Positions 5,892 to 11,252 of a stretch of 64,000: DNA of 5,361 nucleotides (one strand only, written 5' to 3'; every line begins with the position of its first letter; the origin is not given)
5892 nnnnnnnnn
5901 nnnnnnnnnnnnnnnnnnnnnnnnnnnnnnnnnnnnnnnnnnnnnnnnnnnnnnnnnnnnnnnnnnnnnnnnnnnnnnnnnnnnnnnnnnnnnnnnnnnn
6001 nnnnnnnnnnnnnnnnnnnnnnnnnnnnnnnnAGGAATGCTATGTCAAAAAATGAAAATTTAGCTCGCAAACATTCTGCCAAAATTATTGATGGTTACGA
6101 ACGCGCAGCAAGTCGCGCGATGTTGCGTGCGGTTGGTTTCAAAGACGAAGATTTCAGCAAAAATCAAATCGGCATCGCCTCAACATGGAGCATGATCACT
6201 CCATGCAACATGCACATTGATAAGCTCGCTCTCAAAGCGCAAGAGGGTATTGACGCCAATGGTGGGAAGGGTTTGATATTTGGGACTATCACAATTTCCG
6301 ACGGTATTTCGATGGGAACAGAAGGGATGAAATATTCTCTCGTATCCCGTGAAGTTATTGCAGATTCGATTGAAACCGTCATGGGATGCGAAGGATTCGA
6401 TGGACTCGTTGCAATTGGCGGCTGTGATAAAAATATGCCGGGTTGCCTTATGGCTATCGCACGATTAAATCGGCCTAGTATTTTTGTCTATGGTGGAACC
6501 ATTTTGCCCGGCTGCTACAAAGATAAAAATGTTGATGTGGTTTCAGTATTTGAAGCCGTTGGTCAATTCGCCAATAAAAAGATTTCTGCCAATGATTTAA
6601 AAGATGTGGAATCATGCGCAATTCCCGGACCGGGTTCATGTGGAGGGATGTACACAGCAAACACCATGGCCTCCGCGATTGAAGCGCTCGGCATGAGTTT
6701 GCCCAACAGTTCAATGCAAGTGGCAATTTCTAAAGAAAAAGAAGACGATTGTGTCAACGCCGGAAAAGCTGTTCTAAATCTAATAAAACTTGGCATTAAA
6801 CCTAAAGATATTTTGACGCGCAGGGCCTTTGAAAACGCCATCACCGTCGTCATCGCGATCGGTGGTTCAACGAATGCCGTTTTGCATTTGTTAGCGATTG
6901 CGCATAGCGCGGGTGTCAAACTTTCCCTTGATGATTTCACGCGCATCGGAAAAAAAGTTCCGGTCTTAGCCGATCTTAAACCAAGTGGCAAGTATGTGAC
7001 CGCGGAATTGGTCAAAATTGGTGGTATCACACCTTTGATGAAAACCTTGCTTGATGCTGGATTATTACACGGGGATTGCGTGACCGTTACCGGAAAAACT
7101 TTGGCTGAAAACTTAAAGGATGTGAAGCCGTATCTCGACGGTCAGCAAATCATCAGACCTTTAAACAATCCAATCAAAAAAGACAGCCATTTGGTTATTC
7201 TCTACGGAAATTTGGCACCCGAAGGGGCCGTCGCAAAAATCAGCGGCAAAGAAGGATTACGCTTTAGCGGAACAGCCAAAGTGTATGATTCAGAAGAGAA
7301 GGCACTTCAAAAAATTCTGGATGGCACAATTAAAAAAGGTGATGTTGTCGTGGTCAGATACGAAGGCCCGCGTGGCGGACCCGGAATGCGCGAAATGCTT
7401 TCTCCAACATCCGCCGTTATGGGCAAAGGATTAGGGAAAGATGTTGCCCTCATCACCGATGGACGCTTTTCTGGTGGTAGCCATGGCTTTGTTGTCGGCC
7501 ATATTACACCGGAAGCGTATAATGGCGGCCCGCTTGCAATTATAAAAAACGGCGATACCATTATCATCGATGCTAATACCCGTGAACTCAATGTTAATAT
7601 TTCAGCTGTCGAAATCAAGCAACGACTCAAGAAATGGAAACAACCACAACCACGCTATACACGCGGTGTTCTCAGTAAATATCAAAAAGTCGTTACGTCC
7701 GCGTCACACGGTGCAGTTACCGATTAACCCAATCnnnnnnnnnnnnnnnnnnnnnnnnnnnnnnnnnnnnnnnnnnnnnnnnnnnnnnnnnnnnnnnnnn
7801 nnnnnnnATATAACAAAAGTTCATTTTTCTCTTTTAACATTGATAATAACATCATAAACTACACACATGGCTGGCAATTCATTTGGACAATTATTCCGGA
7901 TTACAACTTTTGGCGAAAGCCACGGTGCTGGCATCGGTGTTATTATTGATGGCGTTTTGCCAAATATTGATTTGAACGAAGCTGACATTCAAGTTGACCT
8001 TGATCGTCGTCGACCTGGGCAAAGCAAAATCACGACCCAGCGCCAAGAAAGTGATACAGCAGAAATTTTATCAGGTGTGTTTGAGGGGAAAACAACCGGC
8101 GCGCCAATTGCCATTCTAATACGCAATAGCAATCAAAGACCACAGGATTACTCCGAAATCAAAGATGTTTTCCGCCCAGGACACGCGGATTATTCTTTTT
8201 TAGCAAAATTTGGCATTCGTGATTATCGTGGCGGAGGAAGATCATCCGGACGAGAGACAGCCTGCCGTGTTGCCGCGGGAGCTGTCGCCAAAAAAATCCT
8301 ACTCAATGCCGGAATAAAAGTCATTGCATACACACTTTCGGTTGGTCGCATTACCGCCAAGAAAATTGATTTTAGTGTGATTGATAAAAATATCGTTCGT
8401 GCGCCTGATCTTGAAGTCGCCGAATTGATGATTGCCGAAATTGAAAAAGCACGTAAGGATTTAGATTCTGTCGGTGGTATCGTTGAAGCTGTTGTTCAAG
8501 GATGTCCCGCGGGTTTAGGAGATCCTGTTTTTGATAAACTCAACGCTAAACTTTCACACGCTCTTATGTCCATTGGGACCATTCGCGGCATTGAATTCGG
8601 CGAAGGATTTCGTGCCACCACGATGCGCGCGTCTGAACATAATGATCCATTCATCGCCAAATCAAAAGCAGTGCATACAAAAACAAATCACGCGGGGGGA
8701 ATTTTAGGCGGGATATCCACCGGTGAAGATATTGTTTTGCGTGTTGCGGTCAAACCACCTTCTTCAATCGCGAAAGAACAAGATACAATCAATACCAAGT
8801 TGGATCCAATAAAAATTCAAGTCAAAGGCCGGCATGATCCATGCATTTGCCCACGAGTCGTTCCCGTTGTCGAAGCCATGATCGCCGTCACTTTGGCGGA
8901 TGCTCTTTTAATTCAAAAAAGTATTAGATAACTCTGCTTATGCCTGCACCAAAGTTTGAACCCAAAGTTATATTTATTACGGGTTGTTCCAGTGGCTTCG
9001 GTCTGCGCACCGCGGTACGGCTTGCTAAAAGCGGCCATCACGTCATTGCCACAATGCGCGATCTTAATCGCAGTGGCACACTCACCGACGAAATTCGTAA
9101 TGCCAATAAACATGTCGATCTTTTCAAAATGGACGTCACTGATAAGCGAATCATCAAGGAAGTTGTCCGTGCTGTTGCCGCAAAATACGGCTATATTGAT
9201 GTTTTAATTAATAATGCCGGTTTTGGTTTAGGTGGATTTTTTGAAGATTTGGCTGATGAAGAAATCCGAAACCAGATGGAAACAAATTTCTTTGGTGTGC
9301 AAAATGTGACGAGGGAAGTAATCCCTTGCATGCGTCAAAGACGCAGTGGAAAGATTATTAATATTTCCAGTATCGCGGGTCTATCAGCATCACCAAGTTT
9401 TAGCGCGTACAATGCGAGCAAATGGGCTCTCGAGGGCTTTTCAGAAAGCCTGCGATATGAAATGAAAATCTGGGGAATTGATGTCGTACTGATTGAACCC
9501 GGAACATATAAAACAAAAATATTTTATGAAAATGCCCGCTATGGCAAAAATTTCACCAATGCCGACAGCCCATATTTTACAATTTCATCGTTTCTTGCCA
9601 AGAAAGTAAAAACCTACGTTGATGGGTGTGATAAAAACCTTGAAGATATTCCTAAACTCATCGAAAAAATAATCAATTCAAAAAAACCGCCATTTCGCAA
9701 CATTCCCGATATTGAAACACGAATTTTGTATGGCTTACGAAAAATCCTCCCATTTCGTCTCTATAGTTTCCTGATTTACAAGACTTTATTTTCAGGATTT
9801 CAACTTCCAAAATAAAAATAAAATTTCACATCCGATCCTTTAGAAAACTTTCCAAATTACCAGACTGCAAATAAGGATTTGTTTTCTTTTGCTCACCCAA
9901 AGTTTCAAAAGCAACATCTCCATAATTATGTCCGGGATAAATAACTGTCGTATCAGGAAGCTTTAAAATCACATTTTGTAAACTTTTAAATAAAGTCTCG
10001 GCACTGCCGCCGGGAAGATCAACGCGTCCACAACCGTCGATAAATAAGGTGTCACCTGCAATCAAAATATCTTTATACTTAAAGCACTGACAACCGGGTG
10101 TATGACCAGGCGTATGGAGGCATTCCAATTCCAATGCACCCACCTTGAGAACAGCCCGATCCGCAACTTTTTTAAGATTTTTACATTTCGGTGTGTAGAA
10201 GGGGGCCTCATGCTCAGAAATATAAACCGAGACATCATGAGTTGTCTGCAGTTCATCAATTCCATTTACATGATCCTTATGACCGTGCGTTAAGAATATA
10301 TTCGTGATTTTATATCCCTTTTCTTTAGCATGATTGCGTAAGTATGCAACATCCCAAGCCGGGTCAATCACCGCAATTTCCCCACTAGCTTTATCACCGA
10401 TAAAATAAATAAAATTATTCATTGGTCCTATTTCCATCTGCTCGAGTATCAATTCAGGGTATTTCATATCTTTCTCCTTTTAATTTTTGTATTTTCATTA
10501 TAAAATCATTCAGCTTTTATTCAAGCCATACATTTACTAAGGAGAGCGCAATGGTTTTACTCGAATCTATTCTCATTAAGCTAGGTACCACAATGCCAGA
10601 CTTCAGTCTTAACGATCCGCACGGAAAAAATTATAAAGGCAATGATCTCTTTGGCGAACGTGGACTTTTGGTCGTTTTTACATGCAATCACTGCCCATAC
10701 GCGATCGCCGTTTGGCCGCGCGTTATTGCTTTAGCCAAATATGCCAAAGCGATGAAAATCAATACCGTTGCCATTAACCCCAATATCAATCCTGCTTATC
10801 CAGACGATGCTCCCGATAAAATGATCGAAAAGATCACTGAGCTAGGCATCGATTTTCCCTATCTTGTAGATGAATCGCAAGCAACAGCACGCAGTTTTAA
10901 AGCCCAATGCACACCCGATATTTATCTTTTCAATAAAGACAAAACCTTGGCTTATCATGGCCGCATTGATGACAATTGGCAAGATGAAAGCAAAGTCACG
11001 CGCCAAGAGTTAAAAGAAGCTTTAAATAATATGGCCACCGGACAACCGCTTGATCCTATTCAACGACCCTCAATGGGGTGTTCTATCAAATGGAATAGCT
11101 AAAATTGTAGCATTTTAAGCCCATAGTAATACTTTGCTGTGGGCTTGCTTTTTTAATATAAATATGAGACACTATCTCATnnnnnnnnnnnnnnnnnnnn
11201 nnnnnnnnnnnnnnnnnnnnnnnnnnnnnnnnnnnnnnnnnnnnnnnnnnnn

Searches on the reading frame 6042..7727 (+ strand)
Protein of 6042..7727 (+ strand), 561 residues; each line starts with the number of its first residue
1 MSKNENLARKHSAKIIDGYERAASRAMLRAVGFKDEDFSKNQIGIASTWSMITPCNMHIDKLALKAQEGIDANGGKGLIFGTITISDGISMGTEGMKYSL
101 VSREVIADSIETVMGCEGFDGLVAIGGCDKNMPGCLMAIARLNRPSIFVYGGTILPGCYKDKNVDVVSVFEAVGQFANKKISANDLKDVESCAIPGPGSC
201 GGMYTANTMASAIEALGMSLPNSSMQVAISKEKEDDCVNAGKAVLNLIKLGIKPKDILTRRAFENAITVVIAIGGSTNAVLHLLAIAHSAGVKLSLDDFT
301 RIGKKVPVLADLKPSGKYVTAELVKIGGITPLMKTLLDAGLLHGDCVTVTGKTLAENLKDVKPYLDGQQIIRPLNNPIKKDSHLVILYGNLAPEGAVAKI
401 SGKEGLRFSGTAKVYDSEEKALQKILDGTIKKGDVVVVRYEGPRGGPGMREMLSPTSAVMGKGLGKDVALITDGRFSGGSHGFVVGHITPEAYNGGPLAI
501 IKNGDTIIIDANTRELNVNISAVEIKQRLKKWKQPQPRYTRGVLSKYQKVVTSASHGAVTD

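Call 49: search_protein_families(library=pfam, proteins=[window:6042-7727:+], max_evalue=0.0001)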
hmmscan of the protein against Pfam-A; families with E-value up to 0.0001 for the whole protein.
window:6042-7727:+ (561 aa): 2 families
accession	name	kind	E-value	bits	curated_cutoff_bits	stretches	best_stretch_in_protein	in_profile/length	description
PF00920.27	ILVD_EDD_N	-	9e-130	432.9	27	1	40-357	1-316/316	Dihydroxy-acid/6-phosphogluconate dehydratase N-terminal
PF24877.1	ILV_EDD_C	-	2e-78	262.6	27.7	1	369-558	1-191/191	Dihydroxy-acid/6-phosphogluconate dehydratase C-terminal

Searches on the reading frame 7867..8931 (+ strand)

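Call 49: search_protein_families(library=pfam, proteins=[window:7867-8931:+], max_evalue=0.0001)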
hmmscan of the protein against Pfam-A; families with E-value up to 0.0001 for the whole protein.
window:7867-8931:+ (354 aa): 1 family
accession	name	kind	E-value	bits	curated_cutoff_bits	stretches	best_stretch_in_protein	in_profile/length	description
PF01264.26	Chorismate_synt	-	7.6e-140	465.7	27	1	10-348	1-327/327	Chorismate synthase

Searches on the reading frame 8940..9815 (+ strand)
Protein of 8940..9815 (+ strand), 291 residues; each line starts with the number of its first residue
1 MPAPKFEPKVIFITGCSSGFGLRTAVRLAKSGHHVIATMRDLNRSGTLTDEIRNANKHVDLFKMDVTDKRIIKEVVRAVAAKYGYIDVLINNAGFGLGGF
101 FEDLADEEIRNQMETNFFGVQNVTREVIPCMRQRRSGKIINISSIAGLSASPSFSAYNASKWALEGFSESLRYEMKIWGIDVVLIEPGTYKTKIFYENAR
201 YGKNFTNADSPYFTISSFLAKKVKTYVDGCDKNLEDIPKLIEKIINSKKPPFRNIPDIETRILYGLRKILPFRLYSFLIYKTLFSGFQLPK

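Call 49: search_protein_families(library=pfam, proteins=[window:8940-9815:+], max_evalue=0.0001)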
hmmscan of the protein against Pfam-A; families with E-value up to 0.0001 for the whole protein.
window:8940-9815:+ (291 aa): 3 families
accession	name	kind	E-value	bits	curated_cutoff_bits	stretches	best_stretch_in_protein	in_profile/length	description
PF00106.31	adh_short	-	2.2e-56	190.9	26.6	1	9-195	1-187/195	short chain dehydrogenase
PF13561.12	adh_short_C2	-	1.4e-33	116.8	27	1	17-198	3-184/236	Enoyl-(Acyl carrier protein) reductase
PF08659.16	KR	-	3.8e-14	53.4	22.6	1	11-172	3-164/180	KR domain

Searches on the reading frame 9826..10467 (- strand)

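Call 49: search_protein_families(library=pfam, proteins=[window:9826-10467:-], max_evalue=0.0001)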
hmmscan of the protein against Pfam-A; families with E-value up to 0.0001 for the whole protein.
window:9826-10467:- (213 aa): 2 families
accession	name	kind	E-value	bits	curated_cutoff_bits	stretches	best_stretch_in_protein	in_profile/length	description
PF00753.33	Lactamase_B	-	1.3e-23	84.4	22.7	1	14-180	2-196/196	Metallo-beta-lactamase superfamily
PF12706.13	Lactamase_B_2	-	8e-07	29.3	27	1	33-85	4-64/200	Beta-lactamase superfamily domain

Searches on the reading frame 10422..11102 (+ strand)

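Call 49: search_protein_families(library=pfam, proteins=[window:10422-11102:+], max_evalue=0.0001)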
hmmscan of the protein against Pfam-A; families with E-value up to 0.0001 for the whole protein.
window:10422-11102:+ (226 aa): 3 families
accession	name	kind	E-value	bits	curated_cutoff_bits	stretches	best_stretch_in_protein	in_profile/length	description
PF08534.16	Redoxin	-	1.2e-14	54.8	26.6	1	54-192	2-144/148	Redoxin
PF00578.27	AhpC-TSA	-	3.7e-14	53.2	26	1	55-178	2-123/124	AhpC/TSA family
PF13098.12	Thioredoxin_2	-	3.6e-05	24.5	27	1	79-177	5-90/104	Thioredoxin-like domain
